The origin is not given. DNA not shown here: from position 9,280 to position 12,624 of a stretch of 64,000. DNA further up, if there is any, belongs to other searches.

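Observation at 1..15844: Candidate beta-1,2-glucan (sophoro-oligosaccharide) utilisation locus combining a TonB-dependent receptor, a GH144-like glucanase, an ABC importer, a large GH15-like hydrolase and a GH94 phosphorylase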

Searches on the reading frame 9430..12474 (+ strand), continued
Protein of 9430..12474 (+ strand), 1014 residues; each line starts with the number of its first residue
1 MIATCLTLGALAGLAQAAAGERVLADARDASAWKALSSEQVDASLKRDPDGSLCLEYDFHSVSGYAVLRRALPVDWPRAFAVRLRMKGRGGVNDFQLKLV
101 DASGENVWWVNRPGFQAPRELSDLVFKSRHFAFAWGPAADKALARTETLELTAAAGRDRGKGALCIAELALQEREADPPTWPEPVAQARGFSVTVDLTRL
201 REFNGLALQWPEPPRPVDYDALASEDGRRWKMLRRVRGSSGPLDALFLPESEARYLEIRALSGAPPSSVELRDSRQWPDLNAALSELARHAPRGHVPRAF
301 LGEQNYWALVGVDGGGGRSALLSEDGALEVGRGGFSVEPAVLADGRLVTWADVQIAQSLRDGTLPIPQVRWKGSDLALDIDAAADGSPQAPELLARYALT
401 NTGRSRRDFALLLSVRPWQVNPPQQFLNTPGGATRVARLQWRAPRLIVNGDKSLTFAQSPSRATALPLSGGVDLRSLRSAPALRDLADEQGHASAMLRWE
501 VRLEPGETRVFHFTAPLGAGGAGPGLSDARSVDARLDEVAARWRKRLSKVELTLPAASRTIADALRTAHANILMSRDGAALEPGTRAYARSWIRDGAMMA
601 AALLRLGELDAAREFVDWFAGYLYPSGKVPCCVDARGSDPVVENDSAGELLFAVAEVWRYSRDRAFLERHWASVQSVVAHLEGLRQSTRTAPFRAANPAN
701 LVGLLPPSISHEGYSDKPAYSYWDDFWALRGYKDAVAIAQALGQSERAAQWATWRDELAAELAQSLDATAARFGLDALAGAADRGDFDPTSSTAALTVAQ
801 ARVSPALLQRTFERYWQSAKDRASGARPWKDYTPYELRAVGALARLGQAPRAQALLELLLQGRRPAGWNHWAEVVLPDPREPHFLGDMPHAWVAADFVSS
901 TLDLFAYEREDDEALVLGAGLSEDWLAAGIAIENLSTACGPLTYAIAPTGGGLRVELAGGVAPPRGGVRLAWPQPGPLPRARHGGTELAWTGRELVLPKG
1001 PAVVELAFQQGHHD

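Call 79: search_protein_families(library=pfam, proteins=[L002:16426-17775:+, L002:17820-18509:+, L002:18822-19901:+, L008:16323-17681:+, L008:18434-19699:-, L008:20030-21520:+], max_evalue=0.0001)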
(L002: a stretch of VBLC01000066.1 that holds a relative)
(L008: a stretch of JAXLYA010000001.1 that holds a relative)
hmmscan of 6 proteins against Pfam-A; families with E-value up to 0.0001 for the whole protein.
L002:16426-17775:+ (449 aa): 1 family
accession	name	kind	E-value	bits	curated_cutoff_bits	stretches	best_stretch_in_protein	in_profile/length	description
PF00232.24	Glyco_hydro_1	-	4.7e-159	530.1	22.6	1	6-445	4-452/453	Glycosyl hydrolase family 1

L002:17820-18509:+ (229 aa): 2 families
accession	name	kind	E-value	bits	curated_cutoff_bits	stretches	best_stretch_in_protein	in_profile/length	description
PF13472.12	Lipase_GDSL_2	-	4.7e-30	105.8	32.9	1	50-213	1-178/178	GDSL-like Lipase/Acylhydrolase family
PF00657.28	Lipase_GDSL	-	1.9e-13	51.5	23.6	1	48-215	1-205/208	GDSL-like Lipase/Acylhydrolase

L002:18822-19901:+ (359 aa): 4 families
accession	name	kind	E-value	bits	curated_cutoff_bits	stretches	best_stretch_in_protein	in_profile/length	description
PF08240.17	ADH_N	-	1.1e-21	77.4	23.5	1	37-156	1-103/104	Alcohol dehydrogenase GroES-like domain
PF00107.32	ADH_zinc_N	-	1.7e-20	73.7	31.8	1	196-318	1-128/129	Zinc-binding dehydrogenase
PF01262.27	AlaDh_PNT_C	-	2e-06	27.8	23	1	188-259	30-103/214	Alanine dehydrogenase/PNT, C-terminal domain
PF02826.25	2-Hacid_dh_C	-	8.6e-05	22.4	25.1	0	185-230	35-80/178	D-isomer specific 2-hydroxyacid dehydrogenase, NAD binding domain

L008:16323-17681:+ (452 aa): 1 family
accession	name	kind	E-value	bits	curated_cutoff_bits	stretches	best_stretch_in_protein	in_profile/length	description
PF00232.24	Glyco_hydro_1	-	2.1e-156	521.3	22.6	1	6-445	4-452/453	Glycosyl hydrolase family 1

L008:18434-19699:- (421 aa): 1 family
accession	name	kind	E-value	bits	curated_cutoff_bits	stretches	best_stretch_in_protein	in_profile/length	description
PF00155.27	Aminotran_1_2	-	8.3e-34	117.8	19.7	1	37-412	2-361/361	Aminotransferase class I and II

L008:20030-21520:+ (496 aa): 1 family
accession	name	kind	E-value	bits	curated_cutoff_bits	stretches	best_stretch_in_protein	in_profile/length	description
PF01844.29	HNH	-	1.8e-05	25.2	21.4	1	346-379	2-39/47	HNH endonuclease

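Call 85: search_protein_families(library=pfam, proteins=[L012:742-2040:-, L012:2037-3254:-, L012:6117-7046:-, L012:7097-9292:-, L012:9969-11351:+, L012:11305-13017:+, L029:6976-8994:-, L029:13278-14330:+, L029:13967-16180:+, L029:8178-9893:-], max_evalue=0.0001)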
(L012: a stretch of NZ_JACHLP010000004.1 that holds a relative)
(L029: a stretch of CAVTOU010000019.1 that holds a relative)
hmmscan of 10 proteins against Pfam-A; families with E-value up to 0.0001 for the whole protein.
L012:742-2040:- (432 aa): 2 families
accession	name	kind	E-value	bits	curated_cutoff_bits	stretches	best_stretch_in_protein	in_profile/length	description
PF00990.26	GGDEF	-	1e-44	152.6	23.8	1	248-402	1-156/161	Diguanylate cyclase, GGDEF domain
PF17152.10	CHASE8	-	5.6e-20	71.9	27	1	40-137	1-101/102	Periplasmic sensor domain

L012:2037-3254:- (405 aa): 1 family
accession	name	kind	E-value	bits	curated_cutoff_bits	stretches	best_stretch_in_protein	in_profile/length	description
PF13689.11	DUF4154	-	1.2e-30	107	24.9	1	260-397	4-143/143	YfiR/HmsC-like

L012:6117-7046:- (309 aa): 0 families

L012:7097-9292:- (731 aa): 1 family
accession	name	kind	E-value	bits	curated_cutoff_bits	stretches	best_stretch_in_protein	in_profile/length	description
PF03030.21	H_PPase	-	3.3e-275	915.2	29.7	1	33-690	2-645/645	Inorganic H+ pyrophosphatase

L012:9969-11351:+ (460 aa): 0 families

L012:11305-13017:+ (570 aa): 2 families
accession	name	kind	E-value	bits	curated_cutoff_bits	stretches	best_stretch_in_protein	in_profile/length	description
PF02540.23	NAD_synthase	-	2.9e-69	233.3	21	1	288-545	2-242/242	NAD synthase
PF00795.27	CN_hydrolase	-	7.3e-29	101.3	23.2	1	4-270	1-249/256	Carbon-nitrogen hydrolase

L029:6976-8994:- (672 aa): 0 families

L029:13278-14330:+ (350 aa): 0 families

L029:13967-16180:+ (737 aa): 0 families

L029:8178-9893:- (571 aa): 0 families

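Call 89: search_protein_families(library=ncbifam, alignment_id=A2, max_evalue=0.01)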
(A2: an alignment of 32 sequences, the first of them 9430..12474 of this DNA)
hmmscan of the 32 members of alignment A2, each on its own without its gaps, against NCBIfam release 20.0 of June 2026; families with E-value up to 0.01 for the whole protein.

A. member 1, window:9430-12474:+ (1014 aa): 2 families
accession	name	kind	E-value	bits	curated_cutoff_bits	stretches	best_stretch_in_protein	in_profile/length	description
TIGR01577.1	oligosac_amyl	hypoth_equivalog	5e-06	25.4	820.7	1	587-684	291-392/616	oligosaccharide amylase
NF041084.1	trehalase_H1_Arch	equivalog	0.0018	17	820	0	589-628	252-291/570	alpha,alpha-trehalase TreH1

B. families by the number of members that match (of 32 scanned): 5 families
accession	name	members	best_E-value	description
TIGR01577.1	oligosac_amyl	30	5.7e-09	oligosaccharide amylase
NF041084.1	trehalase_H1_Arch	11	7.3e-07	alpha,alpha-trehalase TreH1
NF047619.1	NADase_discoid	2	0.00064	NADase-type glycan-binding domain-containing protein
TIGR01535.1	glucan_glucosid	1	3.1e-05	glucan 1,4-alpha-glucosidase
NF041085.1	trehalase_H2_Arch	1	0.0034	alpha,alpha-trehalase TreH2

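Call 94: search_dna_similar(query=window:9430-12474:+, collection=plasmids, mode=protein, max_evalue=1e-20, max_rows=15)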
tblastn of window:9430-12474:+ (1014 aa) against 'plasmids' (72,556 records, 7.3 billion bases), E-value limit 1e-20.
Records with a match: 4; places in all: 4; records where one place covers at least 80% of the query: 2.
Best place of each record, by identity: <60% 4.
By first word of the organism name: Croceibacterium 1; Xanthomonas 1; Methylosinus 1; Methylocystis 1.
By predicted mobility (MOB-suite, as given by PLSDB): non-mobilizable 4.
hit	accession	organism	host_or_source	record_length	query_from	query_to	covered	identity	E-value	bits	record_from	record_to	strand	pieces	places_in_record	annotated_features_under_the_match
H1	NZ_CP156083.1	Croceibacterium sp. TMG7-5b_MA50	Sponge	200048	21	1004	97%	44.3%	0e+0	668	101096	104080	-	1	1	discoidin domain-containing protein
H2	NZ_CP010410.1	Xanthomonas sacchari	cell culture,rice seeds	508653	23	875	84%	42.4%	7e-153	569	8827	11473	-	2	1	none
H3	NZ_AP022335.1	Methylosinus sp. C49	-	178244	184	964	77%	33.3%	2e-77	286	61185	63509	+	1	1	discoidin domain-containing protein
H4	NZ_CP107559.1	Methylocystis sp. MJC1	whole organism,Alpine Peat Bogs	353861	184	940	75%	31.7%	5e-67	254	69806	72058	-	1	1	discoidin domain-containing protein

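Call 95: get_annotated_region(hit=H2, flank=12000)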
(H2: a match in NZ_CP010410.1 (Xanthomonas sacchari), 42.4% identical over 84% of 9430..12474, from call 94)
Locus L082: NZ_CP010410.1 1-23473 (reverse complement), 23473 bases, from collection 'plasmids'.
description: Xanthomonas sacchari strain R1 plasmid unnamed, complete sequence
organism: Xanthomonas sacchari (NCBI taxid 56458)
taxonomy: Bacteria; Pseudomonadota; Gammaproteobacteria; Lysobacterales; Lysobacteraceae; Xanthomonas; Xanthomonas sacchari
host: -; source: cell culture,rice seeds; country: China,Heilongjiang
typing (MOB-suite, as given by PLSDB): non-mobilizable
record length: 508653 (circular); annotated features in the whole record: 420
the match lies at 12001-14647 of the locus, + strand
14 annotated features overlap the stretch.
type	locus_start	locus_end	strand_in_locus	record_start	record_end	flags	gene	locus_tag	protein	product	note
CDS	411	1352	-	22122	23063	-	-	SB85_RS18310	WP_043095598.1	ScpA family protein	GO:0051301 - cell division [Evidence IEA]; GO:0007059 - chromosome segregation [Evidence IEA]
CDS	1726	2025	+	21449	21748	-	-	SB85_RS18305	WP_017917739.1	YciI family protein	-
CDS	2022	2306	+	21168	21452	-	-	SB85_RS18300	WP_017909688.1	BolA family protein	-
CDS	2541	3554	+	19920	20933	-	-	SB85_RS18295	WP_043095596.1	LacI family DNA-binding transcriptional regulator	GO:0006351 - DNA-templated transcription [Evidence IEA]; GO:0045892 - negative regulation of DNA-templated ...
CDS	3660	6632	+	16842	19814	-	-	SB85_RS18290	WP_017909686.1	TonB-dependent receptor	GO:0015891 - siderophore transport [Evidence IEA]; GO:0055085 - transmembrane transport [Evidence IEA]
CDS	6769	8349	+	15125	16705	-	-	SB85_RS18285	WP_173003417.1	glucoamylase family protein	-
CDS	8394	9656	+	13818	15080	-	-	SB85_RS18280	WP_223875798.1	sugar ABC transporter substrate-binding protein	-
CDS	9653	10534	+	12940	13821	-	-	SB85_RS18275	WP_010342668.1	sugar ABC transporter permease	-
CDS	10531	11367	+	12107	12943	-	-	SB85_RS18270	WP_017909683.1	carbohydrate ABC transporter permease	GO:0008643 - carbohydrate transport [Evidence IEA]; GO:0055085 - transmembrane transport [Evidence IEA]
CDS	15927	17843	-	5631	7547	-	edd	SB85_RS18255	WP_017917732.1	phosphogluconate dehydratase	GO:0009255 - Entner-Doudoroff pathway through 6-phosphogluconate [Evidence IEA]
CDS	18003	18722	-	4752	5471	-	pgl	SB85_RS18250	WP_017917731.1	6-phosphogluconolactonase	GO:0006098 - pentose-phosphate shunt [Evidence IEA]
CDS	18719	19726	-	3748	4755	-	glk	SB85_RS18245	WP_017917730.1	glucokinase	GO:0005975 - carbohydrate metabolic process [Evidence IEA]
CDS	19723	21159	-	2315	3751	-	zwf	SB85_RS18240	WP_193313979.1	glucose-6-phosphate dehydrogenase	GO:0006098 - pentose-phosphate shunt [Evidence IEA]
CDS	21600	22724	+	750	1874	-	ugpC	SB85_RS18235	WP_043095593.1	sn-glycerol-3-phosphate ABC transporter ATP-binding protein UgpC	-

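Call 96: get_annotated_region(hit=H1, flank=12000)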
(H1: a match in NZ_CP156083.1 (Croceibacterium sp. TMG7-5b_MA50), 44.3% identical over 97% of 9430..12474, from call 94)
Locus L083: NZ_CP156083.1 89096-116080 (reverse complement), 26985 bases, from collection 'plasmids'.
description: Croceibacterium sp. TMG7-5b_MA50 plasmid p_unnamed_TMG7-5B, complete sequence
organism: Croceibacterium sp. TMG7-5b_MA50 (NCBI taxid 3121290)
taxonomy: Bacteria; Pseudomonadota; Alphaproteobacteria; Sphingomonadales; Erythrobacteraceae; Croceibacterium; Croceibacterium sp. TMG7-5b MA50
host: -; source: Sponge; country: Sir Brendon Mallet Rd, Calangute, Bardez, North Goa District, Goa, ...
typing (MOB-suite, as given by PLSDB): non-mobilizable
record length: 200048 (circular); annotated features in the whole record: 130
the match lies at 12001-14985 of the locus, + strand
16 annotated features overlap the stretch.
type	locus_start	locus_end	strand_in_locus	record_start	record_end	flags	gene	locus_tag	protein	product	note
CDS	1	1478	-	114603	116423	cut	-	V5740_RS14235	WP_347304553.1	M14 family metallopeptidase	-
CDS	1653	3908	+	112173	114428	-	-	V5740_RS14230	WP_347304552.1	TonB-dependent receptor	-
CDS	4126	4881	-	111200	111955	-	-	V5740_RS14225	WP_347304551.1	hypothetical protein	-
CDS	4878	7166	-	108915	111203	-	-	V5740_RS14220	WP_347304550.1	glycoside hydrolase family 3 N-terminal domain-containing protein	GO:0005975 - carbohydrate metabolic process [Evidence IEA]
CDS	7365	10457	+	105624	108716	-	-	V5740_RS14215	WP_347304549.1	TonB-dependent receptor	-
CDS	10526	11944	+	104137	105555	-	-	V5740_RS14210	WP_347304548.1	glucoamylase family protein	-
CDS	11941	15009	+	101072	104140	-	-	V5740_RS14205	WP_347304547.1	discoidin domain-containing protein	-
CDS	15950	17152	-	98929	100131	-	-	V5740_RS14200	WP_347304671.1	alkaline phosphatase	-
CDS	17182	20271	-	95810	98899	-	-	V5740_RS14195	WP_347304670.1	TonB-dependent receptor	GO:0006810 - transport [Evidence IEA]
CDS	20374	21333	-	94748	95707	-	-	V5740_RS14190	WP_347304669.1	FecR domain-containing protein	-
CDS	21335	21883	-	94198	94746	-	-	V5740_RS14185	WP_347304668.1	sigma-70 family RNA polymerase sigma factor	GO:0006352 - DNA-templated transcription initiation [Evidence IEA]; GO:0006355 - regulation of DNA-templated ...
CDS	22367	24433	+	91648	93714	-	-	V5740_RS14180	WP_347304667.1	hypothetical protein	-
CDS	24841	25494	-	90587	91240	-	-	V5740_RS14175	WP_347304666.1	glutathione S-transferase family protein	GO:0006749 - glutathione metabolic process [Evidence IEA]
CDS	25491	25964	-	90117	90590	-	-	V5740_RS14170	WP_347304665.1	SRPBCC family protein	-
CDS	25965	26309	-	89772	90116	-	-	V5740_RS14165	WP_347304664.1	metalloregulator ArsR/SmtB family transcription factor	GO:0006355 - regulation of DNA-templated transcription [Evidence IEA]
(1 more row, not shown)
